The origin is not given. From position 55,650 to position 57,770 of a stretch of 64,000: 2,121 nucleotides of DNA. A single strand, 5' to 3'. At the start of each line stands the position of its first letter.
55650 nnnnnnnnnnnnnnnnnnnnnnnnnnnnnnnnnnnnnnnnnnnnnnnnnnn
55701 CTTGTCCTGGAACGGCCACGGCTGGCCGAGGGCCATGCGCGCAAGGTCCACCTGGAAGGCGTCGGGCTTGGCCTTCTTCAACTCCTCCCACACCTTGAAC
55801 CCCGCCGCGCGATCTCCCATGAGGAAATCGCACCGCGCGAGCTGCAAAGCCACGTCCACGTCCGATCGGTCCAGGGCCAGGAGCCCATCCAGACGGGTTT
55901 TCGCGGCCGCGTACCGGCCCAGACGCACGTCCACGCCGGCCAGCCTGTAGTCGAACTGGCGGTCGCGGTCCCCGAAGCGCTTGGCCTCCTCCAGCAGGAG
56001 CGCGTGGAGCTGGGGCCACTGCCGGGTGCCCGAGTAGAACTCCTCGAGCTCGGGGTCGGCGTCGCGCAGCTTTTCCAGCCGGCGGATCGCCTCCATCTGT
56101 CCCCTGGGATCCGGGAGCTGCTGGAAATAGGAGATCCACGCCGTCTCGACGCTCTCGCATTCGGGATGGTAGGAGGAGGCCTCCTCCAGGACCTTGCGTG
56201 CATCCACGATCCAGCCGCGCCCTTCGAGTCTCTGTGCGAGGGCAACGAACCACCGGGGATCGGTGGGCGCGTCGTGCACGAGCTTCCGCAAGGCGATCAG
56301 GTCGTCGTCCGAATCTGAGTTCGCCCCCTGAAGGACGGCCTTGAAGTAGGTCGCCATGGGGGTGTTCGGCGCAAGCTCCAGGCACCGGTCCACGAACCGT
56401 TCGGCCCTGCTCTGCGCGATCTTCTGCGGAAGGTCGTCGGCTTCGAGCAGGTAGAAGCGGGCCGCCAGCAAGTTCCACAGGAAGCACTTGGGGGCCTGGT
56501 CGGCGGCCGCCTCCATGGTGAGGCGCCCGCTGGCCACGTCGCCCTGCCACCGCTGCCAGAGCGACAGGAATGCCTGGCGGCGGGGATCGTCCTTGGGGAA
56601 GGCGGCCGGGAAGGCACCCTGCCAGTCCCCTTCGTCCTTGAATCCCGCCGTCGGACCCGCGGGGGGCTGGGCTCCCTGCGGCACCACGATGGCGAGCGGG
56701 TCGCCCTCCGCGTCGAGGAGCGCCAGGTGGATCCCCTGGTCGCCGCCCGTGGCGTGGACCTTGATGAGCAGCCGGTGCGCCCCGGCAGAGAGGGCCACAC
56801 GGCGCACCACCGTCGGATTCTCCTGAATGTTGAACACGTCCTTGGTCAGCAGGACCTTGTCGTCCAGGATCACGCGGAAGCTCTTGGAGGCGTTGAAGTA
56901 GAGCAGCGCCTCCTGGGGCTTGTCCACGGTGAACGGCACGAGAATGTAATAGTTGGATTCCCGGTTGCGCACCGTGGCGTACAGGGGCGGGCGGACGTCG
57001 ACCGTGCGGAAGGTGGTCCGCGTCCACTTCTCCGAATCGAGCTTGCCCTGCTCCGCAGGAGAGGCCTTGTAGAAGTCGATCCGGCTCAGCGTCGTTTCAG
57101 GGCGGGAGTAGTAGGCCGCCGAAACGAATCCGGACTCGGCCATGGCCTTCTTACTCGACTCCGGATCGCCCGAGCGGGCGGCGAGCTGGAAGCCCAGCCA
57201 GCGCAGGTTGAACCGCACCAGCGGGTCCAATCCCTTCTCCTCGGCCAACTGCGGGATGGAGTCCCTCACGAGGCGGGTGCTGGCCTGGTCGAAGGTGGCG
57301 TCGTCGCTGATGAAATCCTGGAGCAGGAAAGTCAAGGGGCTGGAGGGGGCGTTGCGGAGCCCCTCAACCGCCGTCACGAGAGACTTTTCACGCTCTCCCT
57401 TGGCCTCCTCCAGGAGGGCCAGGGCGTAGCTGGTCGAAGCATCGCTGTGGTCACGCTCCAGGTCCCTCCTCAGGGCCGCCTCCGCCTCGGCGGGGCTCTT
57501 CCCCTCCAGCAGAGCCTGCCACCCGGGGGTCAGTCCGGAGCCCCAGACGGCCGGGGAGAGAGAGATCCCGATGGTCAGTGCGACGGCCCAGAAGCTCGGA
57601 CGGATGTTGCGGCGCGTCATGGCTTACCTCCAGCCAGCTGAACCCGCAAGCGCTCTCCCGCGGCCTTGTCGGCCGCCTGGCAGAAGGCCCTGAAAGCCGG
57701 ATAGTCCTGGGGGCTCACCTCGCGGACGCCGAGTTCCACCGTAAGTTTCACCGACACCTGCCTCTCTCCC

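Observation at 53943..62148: Radical-SAM gene coupled to two tandem ~1220-aa TPR/transglutaminase-like paralogs, one Cys-containing and one apparently Cys-less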

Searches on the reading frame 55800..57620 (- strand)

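Call 45: search_protein_families(library=pfam, proteins=[window:55800-57620:-], max_evalue=0.01)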
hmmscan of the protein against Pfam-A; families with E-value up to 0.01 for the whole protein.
window:55800-57620:- (607 aa): 2 families
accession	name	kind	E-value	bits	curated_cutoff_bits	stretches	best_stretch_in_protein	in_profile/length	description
PF13428.12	TPR_14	-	7.7e-06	26.5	23.5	0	558-596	5-43/44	Tetratricopeptide repeat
PF14559.12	TPR_19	-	1.8e-05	25.4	25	1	568-604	5-41/68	Tetratricopeptide repeat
